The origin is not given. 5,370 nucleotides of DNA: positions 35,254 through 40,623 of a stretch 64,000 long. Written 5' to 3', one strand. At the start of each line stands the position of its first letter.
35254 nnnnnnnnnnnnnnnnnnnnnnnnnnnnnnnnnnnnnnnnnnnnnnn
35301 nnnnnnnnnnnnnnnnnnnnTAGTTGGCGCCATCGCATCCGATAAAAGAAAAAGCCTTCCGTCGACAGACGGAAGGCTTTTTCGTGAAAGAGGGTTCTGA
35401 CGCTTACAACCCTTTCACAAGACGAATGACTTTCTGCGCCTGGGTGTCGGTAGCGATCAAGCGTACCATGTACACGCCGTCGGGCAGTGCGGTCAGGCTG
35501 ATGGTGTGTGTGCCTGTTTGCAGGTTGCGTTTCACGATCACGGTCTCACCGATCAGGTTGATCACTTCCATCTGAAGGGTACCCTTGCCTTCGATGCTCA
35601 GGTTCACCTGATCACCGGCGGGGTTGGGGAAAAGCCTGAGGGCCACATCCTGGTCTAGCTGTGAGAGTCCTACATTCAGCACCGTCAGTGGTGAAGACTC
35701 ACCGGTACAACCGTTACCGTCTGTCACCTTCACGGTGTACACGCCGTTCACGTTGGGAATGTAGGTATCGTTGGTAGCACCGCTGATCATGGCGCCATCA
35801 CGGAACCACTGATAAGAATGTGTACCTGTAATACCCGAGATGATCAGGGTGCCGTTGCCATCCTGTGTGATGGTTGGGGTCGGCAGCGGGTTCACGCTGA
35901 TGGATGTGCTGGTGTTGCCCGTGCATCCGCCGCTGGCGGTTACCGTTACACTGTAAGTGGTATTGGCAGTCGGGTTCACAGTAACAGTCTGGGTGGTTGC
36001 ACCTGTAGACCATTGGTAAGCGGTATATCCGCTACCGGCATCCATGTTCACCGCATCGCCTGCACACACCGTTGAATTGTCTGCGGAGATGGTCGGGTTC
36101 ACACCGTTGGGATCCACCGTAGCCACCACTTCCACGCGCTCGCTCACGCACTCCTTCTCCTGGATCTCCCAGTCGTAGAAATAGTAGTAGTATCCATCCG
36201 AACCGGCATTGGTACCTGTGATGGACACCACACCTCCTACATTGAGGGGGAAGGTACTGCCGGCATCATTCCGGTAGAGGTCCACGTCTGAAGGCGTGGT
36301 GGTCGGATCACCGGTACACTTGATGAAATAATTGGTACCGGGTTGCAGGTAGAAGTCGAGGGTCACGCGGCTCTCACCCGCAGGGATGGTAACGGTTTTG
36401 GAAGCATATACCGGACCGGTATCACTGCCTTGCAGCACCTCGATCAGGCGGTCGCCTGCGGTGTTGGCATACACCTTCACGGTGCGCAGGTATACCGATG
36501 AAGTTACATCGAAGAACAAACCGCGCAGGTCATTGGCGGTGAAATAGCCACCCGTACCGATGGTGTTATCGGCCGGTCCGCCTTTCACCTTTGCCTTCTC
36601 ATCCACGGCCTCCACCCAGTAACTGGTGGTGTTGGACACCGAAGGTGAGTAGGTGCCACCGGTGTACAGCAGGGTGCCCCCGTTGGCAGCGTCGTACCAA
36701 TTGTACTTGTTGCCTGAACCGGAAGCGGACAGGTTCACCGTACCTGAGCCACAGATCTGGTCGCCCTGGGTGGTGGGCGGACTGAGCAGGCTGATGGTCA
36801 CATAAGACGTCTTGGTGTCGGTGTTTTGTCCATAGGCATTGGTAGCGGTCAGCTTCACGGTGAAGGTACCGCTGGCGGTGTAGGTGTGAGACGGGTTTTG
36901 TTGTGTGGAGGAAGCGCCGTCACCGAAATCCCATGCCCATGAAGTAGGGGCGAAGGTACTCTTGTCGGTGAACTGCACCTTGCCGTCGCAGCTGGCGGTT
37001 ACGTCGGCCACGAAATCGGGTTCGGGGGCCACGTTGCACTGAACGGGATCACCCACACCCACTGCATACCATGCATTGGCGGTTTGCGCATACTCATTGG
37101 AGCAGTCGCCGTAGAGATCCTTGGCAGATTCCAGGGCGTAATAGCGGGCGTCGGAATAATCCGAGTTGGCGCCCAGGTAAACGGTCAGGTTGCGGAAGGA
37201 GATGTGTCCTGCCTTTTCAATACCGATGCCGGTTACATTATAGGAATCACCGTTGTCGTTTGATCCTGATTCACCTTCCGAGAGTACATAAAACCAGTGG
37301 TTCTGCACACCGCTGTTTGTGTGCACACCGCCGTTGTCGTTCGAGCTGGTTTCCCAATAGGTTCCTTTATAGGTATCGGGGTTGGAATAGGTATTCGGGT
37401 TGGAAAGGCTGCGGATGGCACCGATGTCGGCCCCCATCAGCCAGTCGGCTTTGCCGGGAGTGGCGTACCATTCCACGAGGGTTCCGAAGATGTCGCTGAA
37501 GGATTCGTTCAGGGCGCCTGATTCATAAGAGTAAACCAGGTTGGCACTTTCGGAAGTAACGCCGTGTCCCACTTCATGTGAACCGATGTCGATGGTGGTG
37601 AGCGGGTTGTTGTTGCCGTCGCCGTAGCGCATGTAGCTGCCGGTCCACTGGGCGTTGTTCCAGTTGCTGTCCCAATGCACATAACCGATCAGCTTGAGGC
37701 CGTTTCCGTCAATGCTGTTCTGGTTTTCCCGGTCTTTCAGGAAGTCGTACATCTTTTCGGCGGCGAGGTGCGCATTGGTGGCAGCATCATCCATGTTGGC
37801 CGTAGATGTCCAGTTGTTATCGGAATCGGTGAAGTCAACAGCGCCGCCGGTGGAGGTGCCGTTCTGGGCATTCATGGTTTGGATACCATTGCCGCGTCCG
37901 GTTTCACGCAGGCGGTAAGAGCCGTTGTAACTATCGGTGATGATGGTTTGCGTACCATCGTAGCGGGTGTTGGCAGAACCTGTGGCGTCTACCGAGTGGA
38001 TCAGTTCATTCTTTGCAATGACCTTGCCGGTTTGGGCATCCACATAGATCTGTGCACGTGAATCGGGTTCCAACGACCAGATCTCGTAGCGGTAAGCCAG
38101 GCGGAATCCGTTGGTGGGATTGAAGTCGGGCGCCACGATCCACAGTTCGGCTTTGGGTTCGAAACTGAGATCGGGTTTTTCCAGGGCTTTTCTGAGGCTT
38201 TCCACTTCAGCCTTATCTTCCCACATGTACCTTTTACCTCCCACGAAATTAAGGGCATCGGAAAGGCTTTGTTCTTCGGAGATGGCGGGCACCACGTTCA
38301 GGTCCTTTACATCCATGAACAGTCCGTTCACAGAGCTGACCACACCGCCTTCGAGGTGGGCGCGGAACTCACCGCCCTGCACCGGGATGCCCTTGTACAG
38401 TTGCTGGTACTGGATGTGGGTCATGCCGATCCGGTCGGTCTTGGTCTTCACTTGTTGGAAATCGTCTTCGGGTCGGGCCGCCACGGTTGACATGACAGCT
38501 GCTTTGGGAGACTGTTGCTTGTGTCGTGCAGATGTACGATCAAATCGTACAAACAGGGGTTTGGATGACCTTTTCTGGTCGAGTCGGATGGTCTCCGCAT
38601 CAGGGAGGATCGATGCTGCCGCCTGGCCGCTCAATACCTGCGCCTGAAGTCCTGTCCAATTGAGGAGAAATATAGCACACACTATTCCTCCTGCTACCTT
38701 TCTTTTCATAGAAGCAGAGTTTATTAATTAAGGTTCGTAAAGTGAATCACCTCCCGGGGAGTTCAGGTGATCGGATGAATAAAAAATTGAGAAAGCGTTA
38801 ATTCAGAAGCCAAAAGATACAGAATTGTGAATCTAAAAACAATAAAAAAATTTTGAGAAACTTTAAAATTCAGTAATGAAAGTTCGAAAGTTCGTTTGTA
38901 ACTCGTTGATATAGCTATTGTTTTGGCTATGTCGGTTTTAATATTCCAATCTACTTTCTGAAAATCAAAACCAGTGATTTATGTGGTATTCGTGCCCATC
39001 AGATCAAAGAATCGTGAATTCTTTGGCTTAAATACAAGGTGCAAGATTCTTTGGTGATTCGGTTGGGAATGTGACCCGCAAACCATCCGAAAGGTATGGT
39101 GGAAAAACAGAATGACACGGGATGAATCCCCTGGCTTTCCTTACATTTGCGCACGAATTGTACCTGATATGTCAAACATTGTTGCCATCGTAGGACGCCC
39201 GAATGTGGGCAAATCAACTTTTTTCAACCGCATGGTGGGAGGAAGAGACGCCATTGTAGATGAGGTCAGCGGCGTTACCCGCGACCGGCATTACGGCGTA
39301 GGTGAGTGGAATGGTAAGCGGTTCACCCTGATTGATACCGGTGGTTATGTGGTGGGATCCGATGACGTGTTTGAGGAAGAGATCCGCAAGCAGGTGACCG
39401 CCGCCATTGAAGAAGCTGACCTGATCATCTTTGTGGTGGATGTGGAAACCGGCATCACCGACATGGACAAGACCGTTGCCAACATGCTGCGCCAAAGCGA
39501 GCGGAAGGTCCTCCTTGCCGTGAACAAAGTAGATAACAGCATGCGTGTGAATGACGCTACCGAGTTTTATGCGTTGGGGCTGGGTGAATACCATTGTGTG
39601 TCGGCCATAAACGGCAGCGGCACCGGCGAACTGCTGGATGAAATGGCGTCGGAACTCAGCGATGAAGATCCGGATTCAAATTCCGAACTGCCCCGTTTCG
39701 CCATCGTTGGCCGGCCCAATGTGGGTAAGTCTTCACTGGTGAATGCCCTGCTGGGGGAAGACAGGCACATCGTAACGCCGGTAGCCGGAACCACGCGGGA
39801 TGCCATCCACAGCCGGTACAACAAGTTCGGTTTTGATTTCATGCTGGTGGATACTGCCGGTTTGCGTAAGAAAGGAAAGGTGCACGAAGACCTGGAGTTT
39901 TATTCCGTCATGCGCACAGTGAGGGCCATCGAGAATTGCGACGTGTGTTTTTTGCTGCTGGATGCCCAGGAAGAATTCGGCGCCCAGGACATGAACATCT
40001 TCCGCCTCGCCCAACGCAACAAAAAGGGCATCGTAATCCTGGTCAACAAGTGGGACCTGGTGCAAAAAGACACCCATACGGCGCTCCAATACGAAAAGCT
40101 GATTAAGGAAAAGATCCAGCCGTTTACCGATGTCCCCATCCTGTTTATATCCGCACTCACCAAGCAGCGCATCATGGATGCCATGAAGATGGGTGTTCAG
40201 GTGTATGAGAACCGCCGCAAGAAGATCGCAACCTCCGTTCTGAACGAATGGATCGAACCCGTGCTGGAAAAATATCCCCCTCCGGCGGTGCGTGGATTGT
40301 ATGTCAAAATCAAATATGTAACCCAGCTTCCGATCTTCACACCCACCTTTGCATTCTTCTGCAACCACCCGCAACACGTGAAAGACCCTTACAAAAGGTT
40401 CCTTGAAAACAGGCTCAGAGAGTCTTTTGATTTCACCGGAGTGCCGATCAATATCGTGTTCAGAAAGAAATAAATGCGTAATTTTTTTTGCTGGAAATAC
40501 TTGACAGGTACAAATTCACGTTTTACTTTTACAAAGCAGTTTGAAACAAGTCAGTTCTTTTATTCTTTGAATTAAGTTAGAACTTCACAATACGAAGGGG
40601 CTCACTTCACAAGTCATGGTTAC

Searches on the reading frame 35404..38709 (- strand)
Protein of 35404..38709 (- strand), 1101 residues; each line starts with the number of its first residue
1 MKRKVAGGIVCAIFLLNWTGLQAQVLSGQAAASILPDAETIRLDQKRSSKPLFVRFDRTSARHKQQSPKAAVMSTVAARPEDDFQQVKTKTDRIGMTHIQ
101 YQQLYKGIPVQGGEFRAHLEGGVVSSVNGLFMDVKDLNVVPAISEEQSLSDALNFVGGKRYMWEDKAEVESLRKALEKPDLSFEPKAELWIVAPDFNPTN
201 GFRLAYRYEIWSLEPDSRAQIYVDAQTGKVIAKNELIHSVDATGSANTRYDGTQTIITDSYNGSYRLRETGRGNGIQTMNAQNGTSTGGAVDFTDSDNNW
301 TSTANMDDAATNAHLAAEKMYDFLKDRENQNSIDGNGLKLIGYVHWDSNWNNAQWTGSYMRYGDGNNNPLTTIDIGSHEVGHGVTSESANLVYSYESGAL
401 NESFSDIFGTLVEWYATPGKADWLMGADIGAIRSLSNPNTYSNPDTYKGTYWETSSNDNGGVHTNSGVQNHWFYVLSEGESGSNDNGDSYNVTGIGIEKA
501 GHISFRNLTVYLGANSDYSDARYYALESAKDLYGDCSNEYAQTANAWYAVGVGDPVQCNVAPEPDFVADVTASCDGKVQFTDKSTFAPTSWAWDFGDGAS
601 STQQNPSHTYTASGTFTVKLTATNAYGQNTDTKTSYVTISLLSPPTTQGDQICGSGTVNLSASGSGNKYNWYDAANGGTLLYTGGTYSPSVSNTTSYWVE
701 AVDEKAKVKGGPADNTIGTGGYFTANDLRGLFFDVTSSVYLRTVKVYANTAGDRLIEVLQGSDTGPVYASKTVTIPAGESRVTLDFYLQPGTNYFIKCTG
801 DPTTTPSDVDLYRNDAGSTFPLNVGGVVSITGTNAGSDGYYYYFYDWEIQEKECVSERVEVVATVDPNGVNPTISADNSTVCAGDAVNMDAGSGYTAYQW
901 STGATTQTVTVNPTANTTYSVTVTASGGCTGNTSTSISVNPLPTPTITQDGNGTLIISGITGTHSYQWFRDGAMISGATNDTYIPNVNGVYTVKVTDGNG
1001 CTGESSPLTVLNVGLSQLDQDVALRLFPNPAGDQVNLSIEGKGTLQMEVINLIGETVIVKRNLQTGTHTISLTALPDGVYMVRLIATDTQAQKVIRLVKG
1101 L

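Call 19: search_protein_families(library=ncbifam, proteins=[window:35404-38709:-], max_evalue=0.00001)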
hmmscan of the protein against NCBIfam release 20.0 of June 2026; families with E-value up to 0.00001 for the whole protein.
window:35404-38709:- (1101 aa): 4 families
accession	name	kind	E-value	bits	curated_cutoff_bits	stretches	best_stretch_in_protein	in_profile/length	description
NF047971.1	ThermolysLepto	equivalog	1.2e-80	271.7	1350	2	243-553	270-620/776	M4 family metalopeptidase thermolysin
NF045902.1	MetaloprotProALeg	equivalog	6.2e-30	104.4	900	1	282-480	280-478/539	zinc metalloprotease ProA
NF038113.1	T9SSA_dep_M36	equivalog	1.7e-13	49.7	885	1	1014-1094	784-866/869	T9SS-dependent M36 family metallopeptidase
TIGR04183.1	Por_Secre_tail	domain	1.4e-09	37.8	23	1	1026-1095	1-70/72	T9SS type A sorting domain-containing protein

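Call 37: search_protein_families(library=pfam, proteins=[window:35404-38709:-], max_evalue=0.001)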
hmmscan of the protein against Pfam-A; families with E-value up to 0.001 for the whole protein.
window:35404-38709:- (1101 aa): 7 families
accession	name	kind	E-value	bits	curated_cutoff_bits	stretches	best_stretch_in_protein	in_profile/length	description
PF02868.21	Peptidase_M4_C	-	1.6e-48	165.1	24.4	1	389-552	1-165/165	Thermolysin metallopeptidase, alpha-helical domain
PF01447.24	Peptidase_M4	-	4.4e-32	112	22.4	1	244-386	2-145/145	Thermolysin metallopeptidase, catalytic domain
PF18911.6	PKD_4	-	1.1e-20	73.9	27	1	559-639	1-85/85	PKD domain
PF19081.6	Ig_7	-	2.6e-17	63.3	27.3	1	645-704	4-67/84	Ig-like domain CHU_C associated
PF07504.19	FTP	-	2.4e-13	50.1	21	1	82-129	1-49/51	Fungalysin/Thermolysin Propeptide Motif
PF00801.26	PKD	-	1.7e-12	47.6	23.5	1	577-634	16-77/80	PKD domain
PF18962.6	Por_Secre_tail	-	9.5e-11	42.3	27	1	1026-1095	1-74/75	Secretion system C-terminal sorting domain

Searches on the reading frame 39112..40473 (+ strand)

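Call 19: search_protein_families(library=ncbifam, proteins=[window:39112-40473:+], max_evalue=0.00001)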
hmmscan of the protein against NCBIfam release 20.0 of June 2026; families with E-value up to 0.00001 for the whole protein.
window:39112-40473:+ (453 aa): 29 families (the best 25 are shown)
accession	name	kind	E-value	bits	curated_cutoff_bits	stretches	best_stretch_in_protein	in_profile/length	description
TIGR03594.1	GTPase_EngA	equivalog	5.6e-164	546.2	306.7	1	23-451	2-432/432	ribosome biogenesis GTPase Der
NF002828.0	PRK03003.1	equivalog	8.2e-120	400.6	631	1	20-451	39-467/477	ribosome biogenesis GTPase Der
NF007071.0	PRK09518.1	equivalog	1e-113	381.3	953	1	20-450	270-697/706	bifunctional cytidylate kinase/GTPase Der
NF000908.1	PRK00089.1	equivalog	4.7e-57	193.5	237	2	21-185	3-170/291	GTPase Era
TIGR00450.1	mnmE_trmE_thdF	equivalog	1.8e-53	182.3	252.6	2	196-330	212-345/446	tRNA uridine-5-carboxymethylaminomethyl(34) synthesis GTPase MnmE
TIGR00231.1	small_GTP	domain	1e-48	165.2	42.5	2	197-335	7-144/164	GTP-binding protein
NF003661.0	PRK05291.1-3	equivalog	2.2e-47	162.4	380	2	196-358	219-374/448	tRNA uridine-5-carboxymethylaminomethyl(34) synthesis GTPase MnmE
TIGR00436.1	era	equivalog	5e-46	157.2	116.25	2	24-147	3-124/270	GTPase Era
TIGR03918.1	GTP_HydF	equivalog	8.8e-41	140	325.55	2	191-356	5-158/392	[FeFe] hydrogenase H-cluster maturation GTPase HydF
TIGR03598.1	GTPase_YsxC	equivalog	9.6e-27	93.9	124.45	2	190-357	15-181/186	ribosome biogenesis GTP-binding protein YihA/YsxC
TIGR03596.1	GTPase_YlqF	equivalog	1e-26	94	208.2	2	92-251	12-173/276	ribosome biogenesis GTPase YlqF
TIGR00437.1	feoB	equivalog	9.2e-22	77.5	315.65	2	28-179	1-151/594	ferrous iron transport protein B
TIGR03597.1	GTPase_YqeH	equivalog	1.6e-17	63.7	297.4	1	86-261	49-225/361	ribosome biogenesis GTPase YqeH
TIGR03156.1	GTP_HflX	equivalog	2.1e-16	59.8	216.75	1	23-181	191-350/351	GTPase HflX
NF008956.1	PRK12299.1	equivalog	6.1e-15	55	300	1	24-182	161-325/327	GTPase ObgE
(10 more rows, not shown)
